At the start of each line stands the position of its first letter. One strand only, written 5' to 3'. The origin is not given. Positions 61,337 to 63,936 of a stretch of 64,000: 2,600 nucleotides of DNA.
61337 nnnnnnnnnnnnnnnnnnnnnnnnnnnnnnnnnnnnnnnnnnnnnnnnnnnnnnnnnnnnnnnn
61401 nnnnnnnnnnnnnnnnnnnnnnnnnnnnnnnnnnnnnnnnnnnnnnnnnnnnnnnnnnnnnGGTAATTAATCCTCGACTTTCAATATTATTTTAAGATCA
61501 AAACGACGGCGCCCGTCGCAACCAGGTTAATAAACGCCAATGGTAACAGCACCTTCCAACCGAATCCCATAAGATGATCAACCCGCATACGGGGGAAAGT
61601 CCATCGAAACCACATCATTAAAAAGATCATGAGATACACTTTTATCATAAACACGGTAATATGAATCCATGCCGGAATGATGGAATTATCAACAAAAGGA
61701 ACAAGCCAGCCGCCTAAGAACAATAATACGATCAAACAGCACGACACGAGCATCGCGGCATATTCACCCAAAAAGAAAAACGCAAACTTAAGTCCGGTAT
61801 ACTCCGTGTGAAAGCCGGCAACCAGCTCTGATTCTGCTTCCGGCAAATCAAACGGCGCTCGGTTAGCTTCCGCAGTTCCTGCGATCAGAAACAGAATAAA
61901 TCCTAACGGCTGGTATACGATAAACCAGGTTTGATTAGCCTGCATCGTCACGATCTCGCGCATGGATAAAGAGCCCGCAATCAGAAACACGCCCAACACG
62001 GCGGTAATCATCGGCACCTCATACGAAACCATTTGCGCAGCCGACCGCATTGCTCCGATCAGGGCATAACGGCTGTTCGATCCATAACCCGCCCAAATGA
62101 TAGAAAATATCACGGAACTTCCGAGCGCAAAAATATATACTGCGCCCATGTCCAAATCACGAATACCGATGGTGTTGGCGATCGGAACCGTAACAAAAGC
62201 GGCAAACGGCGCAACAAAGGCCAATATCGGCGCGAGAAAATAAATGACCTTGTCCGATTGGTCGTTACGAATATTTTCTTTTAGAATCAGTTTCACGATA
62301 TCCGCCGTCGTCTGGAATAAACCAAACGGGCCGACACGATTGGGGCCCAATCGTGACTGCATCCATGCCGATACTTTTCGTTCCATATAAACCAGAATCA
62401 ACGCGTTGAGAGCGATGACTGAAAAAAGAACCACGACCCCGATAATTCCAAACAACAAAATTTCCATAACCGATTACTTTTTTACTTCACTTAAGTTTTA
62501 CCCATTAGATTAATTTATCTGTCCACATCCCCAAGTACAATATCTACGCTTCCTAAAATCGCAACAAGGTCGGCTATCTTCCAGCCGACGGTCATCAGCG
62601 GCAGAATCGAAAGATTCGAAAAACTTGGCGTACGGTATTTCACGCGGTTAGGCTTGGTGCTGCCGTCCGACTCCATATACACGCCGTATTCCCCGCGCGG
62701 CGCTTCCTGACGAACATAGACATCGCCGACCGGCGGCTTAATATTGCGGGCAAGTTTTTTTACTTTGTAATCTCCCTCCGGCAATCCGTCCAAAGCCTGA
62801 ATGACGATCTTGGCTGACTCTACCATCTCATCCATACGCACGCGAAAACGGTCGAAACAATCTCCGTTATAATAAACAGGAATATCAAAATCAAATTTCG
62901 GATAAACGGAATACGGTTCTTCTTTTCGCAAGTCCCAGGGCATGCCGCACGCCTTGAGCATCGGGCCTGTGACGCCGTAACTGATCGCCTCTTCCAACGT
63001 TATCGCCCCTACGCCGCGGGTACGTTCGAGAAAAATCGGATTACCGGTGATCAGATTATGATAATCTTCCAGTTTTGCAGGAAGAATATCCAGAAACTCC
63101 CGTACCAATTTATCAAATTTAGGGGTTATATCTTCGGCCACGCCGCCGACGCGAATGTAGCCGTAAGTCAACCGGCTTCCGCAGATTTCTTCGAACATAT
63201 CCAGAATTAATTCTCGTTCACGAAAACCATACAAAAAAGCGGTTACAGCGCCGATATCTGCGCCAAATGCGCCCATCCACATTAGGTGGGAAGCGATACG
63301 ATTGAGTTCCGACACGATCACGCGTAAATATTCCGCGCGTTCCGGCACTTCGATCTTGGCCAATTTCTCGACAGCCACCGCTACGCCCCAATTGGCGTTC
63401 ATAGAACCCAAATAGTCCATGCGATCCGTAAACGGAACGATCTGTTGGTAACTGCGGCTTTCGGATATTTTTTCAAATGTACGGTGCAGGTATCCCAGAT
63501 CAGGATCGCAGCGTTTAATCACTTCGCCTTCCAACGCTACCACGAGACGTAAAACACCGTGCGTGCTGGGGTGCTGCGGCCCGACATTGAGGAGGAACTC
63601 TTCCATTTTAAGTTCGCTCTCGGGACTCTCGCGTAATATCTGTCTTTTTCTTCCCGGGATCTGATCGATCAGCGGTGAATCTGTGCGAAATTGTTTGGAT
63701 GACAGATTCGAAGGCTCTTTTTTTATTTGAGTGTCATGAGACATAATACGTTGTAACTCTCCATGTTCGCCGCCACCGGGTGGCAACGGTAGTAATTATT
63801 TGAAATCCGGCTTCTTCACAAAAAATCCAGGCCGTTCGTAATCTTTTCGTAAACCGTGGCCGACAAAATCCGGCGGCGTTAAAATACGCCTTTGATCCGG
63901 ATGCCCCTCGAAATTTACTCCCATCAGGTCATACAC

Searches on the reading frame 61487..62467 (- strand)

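Call 3: search_protein_families(library=pfam, proteins=[window:61487-62467:-])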
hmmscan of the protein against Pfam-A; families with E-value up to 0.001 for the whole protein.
window:61487-62467:- (326 aa): 1 family
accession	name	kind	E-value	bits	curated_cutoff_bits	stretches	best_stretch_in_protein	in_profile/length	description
PF00146.26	NADHdh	-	3.6e-116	388.1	27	1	11-318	3-297/298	NADH dehydrogenase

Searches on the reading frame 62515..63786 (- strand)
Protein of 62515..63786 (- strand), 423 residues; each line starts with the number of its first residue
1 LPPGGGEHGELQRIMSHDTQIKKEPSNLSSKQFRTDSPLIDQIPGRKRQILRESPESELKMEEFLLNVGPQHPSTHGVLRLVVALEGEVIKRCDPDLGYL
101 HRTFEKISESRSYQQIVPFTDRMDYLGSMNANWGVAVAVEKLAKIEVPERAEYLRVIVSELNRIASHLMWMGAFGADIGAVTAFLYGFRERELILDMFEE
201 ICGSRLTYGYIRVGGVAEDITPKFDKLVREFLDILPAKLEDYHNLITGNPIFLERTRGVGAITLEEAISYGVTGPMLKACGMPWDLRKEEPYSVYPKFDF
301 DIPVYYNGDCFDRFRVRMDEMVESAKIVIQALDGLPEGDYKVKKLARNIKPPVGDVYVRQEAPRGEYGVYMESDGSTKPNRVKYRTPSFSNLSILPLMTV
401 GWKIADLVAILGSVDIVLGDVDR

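Call 4: search_protein_families(library=ncbifam, proteins=[window:62515-63786:-])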
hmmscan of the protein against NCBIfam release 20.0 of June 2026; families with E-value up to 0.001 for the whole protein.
window:62515-63786:- (423 aa): 7 families
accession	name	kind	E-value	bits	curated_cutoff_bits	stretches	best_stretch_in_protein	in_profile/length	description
NF008974.0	PRK12322.1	equivalog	7.6e-158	525.2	522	1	59-423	2-366/366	NADH-quinone oxidoreductase subunit D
NF004739.1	PRK06075.1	equivalog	6.5e-144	479.4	360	1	66-423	3-384/384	NADH-quinone oxidoreductase subunit D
TIGR01962.1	NuoD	equivalog_domain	4.7e-143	476.7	459.35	2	63-343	2-282/386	NADH dehydrogenase (quinone) subunit D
NF009808.0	PRK13292.1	equivalog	6e-131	437.8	1156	2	45-340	388-684/791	NADH-quinone oxidoreductase subunit B/C/D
NF005649.0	PRK07415.1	equivalog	4.4e-124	414.5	583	2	58-340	5-288/394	NAD(P)H-quinone oxidoreductase subunit H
NF008728.0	PRK11742.1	equivalog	3.9e-118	395.4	840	2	62-344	213-495/598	NADH-quinone oxidoreductase subunit C/D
NF040602.1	F420_dehyd_FpoD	exception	3.1e-109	365.4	600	1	60-423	4-372/372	F420H2 dehydrogenase subunit FpoD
